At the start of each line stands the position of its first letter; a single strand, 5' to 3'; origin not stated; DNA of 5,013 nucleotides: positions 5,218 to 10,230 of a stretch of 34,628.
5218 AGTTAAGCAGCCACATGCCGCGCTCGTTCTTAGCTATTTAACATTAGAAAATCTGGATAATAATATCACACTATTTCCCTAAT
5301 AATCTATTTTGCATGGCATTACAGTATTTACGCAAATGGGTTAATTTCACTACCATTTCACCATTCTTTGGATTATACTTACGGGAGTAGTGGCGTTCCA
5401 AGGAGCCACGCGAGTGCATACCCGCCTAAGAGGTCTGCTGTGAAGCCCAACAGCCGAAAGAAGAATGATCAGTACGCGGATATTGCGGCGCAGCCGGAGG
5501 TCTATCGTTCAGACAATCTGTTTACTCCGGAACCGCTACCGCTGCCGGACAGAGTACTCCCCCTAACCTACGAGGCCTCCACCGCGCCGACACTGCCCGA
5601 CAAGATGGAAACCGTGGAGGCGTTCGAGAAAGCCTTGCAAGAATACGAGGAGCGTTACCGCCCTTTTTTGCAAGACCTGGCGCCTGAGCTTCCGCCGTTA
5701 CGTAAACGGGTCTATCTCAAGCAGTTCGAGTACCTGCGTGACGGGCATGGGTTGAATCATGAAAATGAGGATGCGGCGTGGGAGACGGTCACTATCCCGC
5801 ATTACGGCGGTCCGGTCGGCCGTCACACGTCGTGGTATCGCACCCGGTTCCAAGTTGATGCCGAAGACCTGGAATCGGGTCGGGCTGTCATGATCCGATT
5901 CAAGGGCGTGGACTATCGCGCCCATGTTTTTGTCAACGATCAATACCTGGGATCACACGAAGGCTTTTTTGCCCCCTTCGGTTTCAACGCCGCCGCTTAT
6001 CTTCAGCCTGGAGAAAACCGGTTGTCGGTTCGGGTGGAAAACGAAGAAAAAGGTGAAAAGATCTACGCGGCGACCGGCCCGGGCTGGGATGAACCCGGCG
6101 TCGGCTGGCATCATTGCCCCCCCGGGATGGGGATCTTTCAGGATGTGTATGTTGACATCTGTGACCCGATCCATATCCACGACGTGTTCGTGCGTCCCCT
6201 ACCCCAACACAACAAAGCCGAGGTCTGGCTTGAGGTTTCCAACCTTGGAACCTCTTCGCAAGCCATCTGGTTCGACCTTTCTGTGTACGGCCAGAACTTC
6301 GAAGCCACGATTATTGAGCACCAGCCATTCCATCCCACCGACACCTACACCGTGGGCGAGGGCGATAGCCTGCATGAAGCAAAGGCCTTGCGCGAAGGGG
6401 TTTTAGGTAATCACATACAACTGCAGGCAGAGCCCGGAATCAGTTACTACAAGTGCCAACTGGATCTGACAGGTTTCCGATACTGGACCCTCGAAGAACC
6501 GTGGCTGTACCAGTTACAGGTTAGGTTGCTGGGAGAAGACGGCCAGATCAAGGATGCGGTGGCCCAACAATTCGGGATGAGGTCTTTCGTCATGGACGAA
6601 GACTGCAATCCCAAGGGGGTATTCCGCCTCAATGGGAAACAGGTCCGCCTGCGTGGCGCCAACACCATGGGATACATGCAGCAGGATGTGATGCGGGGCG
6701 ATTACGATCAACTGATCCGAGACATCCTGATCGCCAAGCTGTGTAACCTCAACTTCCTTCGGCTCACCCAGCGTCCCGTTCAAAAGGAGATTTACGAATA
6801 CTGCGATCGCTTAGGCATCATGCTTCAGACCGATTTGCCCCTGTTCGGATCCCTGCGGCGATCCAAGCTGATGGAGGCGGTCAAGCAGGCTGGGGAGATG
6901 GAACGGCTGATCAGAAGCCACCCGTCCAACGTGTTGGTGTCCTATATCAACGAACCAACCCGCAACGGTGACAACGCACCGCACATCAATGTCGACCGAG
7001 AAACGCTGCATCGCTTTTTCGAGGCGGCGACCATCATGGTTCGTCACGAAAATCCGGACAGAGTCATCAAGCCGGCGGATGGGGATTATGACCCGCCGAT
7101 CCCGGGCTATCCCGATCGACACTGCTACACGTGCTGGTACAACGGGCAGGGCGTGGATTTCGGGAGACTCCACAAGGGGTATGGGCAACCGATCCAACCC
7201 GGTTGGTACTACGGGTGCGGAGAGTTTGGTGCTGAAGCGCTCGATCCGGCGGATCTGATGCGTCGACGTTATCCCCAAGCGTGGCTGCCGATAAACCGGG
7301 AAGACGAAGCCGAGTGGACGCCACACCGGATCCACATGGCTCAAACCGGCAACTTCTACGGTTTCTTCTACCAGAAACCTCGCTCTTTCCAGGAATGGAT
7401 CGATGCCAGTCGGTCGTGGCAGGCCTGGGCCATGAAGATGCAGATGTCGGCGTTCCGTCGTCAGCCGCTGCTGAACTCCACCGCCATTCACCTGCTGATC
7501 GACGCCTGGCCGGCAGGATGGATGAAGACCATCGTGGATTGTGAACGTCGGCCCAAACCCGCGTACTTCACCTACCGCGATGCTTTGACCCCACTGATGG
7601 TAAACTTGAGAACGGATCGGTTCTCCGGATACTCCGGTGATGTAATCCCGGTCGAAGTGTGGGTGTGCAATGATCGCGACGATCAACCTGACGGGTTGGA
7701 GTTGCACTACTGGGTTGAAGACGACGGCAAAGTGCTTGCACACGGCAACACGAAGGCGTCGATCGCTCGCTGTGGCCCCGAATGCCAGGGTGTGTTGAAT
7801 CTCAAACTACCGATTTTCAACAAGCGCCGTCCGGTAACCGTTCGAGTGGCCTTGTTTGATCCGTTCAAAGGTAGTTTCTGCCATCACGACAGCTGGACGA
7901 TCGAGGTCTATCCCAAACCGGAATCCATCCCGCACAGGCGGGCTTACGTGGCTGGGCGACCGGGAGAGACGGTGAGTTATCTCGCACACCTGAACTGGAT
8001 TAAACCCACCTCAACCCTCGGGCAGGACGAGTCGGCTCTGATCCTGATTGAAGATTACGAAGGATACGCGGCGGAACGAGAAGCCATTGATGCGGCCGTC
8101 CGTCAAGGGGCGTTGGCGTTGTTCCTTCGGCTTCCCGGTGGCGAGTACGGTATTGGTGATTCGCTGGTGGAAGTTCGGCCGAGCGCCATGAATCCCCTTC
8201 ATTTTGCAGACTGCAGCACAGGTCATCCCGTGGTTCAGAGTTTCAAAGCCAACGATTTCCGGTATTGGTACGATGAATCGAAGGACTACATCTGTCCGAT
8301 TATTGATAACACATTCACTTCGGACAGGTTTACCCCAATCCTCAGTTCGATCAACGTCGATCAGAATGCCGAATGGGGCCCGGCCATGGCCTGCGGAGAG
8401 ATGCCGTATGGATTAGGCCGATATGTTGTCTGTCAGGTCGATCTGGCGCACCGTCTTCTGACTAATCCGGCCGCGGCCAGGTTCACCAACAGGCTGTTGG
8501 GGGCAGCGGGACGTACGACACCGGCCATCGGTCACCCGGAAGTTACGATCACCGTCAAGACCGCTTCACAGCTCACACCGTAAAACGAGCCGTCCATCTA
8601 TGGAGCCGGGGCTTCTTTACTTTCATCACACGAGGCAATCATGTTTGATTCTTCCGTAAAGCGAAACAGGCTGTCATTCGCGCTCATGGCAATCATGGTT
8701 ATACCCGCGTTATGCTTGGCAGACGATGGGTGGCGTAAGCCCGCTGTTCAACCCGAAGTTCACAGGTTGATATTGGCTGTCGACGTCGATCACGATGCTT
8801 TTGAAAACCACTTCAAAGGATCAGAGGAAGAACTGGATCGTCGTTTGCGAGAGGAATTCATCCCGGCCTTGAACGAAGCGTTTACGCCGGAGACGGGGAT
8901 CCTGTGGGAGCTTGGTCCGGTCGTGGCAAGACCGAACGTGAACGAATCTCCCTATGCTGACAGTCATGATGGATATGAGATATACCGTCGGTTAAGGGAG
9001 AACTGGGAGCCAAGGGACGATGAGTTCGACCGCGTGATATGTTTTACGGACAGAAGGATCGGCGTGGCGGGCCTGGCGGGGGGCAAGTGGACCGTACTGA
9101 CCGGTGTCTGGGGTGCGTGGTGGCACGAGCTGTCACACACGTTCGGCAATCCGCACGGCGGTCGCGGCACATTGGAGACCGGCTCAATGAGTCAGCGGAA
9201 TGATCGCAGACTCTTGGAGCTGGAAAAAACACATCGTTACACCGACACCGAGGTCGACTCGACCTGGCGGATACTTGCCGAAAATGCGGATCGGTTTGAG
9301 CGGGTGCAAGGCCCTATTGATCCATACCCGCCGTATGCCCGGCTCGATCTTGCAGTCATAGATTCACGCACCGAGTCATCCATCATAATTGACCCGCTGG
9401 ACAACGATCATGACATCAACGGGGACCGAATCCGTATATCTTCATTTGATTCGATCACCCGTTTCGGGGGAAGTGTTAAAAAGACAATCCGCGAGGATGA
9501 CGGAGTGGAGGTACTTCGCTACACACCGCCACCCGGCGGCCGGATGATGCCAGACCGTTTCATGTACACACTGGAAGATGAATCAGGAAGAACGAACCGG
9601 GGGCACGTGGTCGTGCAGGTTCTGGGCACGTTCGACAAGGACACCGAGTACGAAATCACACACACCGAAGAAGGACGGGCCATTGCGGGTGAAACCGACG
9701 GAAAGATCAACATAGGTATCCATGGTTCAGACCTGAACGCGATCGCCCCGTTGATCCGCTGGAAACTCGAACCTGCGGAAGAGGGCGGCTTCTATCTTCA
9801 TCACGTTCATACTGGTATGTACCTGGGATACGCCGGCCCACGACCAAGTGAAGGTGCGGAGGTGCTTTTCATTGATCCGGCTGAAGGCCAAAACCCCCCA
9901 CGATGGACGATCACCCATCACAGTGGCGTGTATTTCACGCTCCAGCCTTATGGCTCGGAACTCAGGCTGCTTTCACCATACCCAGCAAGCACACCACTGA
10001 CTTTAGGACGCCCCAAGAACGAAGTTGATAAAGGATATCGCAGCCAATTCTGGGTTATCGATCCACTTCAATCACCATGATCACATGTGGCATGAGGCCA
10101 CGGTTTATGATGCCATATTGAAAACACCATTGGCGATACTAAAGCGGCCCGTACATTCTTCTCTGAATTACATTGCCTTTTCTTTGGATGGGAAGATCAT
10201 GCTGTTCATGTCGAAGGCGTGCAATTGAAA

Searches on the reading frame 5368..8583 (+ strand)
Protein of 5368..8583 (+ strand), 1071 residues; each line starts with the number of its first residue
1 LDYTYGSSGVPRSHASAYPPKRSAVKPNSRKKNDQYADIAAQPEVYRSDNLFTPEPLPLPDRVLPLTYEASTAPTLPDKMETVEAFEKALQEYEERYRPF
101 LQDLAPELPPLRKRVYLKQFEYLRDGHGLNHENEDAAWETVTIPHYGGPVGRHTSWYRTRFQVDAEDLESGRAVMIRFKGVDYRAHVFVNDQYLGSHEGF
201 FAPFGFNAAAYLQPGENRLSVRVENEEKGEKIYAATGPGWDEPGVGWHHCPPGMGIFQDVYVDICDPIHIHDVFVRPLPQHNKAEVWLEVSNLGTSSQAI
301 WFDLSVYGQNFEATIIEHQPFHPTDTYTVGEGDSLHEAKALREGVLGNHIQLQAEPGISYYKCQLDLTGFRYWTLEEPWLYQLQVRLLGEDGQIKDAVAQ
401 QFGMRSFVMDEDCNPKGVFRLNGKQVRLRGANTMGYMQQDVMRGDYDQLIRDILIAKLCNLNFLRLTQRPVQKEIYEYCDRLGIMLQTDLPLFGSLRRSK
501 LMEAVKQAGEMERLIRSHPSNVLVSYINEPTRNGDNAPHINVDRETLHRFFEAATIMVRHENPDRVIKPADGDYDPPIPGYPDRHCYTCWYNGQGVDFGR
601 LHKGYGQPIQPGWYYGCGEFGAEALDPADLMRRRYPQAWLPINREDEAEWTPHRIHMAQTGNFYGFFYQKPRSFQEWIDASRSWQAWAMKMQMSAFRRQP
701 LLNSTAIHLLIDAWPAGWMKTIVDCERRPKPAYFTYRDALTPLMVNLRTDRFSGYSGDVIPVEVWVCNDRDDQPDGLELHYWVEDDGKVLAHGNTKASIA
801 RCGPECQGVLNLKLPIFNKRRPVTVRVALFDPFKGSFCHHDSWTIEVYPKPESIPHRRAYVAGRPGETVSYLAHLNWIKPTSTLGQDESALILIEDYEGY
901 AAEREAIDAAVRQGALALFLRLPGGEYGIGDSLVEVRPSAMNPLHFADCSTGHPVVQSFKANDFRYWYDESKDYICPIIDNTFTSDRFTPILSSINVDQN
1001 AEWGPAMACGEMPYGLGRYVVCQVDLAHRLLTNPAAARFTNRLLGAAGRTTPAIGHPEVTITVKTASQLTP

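Call 7: search_protein_families(library=pfam, proteins=[window:5368-8583:+], max_evalue=0.001)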
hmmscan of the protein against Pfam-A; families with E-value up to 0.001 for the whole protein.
window:5368-8583:+ (1071 aa): 5 families
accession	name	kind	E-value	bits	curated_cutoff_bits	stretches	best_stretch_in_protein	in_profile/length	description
PF02837.24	Glyco_hydro_2_N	-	3.2e-13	50.4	28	1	152-231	64-141/169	Glycosyl hydrolases family 2, sugar binding domain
PF22666.2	Glyco_hydro_2_N2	-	9.2e-12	45.8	27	1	150-237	45-132/167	Glycosyl hydrolase 2 galactose-binding domain-like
PF00703.27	Glyco_hydro_2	-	1e-08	36.3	23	1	268-405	1-109/109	Glycosyl hydrolases family 2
PF02836.23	Glyco_hydro_2_C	-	6.9e-07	29.1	21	1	417-492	6-81/302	Glycosyl hydrolases family 2, TIM barrel domain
PF13364.12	BetaGal_ABD2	-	1.5e-05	26.1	23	1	136-226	18-109/112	Beta-galactosidase second all-beta domain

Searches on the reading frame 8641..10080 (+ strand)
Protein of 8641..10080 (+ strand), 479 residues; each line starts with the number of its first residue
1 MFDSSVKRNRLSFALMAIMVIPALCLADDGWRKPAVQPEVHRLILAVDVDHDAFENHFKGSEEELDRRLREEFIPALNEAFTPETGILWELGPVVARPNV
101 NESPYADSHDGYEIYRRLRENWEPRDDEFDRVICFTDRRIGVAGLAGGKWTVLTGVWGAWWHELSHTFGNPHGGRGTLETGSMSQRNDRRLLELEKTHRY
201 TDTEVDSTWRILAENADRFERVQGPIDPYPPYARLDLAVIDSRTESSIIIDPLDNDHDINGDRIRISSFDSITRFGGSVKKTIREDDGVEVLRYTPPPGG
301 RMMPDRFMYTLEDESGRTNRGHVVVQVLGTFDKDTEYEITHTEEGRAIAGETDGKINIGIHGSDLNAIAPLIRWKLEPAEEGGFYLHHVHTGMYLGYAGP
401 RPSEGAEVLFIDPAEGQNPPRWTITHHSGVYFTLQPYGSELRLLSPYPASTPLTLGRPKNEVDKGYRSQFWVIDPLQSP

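Call 7: search_protein_families(library=pfam, proteins=[window:8641-10080:+], max_evalue=0.001)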
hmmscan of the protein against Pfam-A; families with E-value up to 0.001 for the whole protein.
window:8641-10080:+ (479 aa): 2 families
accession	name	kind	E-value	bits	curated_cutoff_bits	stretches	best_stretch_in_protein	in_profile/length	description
PF17963.7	Big_9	-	1.3e-06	29.7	23.6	1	242-325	13-88/89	Bacterial Ig domain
PF14200.12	RicinB_lectin_2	-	4.9e-05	24.4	25.6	1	373-443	4-72/89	Ricin-type beta-trefoil lectin domain-like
